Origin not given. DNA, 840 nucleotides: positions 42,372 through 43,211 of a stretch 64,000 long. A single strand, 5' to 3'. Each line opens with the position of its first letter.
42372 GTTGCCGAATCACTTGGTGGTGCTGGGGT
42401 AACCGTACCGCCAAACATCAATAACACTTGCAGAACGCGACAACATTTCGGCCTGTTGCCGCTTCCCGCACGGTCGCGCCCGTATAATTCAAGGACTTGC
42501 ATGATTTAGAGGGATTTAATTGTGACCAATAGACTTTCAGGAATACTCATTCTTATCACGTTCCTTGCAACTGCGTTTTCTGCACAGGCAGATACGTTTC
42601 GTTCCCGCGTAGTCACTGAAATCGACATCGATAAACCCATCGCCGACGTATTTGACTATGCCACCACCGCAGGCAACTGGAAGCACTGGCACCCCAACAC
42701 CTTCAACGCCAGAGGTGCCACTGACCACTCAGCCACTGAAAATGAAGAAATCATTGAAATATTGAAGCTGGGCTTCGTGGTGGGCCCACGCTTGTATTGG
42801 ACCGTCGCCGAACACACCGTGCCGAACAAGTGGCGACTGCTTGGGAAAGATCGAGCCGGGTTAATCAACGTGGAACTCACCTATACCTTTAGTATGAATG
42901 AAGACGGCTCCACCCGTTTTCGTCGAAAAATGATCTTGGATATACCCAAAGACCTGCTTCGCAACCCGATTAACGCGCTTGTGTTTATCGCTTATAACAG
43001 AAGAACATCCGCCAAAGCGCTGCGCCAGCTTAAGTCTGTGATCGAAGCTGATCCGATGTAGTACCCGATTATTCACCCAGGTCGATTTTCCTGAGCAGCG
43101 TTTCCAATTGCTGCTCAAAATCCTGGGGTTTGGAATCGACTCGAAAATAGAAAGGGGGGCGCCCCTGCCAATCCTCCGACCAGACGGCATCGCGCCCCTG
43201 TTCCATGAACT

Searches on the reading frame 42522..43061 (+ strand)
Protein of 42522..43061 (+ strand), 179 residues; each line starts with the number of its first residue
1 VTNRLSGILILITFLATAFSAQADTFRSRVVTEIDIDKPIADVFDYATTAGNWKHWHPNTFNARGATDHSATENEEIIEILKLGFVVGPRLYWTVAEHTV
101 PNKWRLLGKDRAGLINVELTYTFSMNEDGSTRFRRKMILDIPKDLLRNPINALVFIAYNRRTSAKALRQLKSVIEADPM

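Call 6: search_protein_families(library=pfam, proteins=[window:42522-43061:+], max_evalue=0.01)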
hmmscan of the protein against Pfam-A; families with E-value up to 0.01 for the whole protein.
window:42522-43061:+ (179 aa): 1 family
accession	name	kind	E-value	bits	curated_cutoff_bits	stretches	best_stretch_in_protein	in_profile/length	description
PF10604.15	Polyketide_cyc2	-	3.8e-14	53.6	27.4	1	29-175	3-142/142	Polyketide cyclase / dehydrase and lipid transport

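Call 7: search_protein_families(library=ncbifam, proteins=[window:42522-43061:+], max_evalue=0.01)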
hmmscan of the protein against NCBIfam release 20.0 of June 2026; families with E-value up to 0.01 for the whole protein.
window:42522-43061:+ (179 aa): 1 family
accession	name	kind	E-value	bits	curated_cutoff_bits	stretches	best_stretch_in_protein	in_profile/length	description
NF047960.1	TA_Rv0910_toxin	equivalog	5.1e-05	23.3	100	1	30-170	4-138/141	type II toxin-antitoxin system Rv0910 family toxin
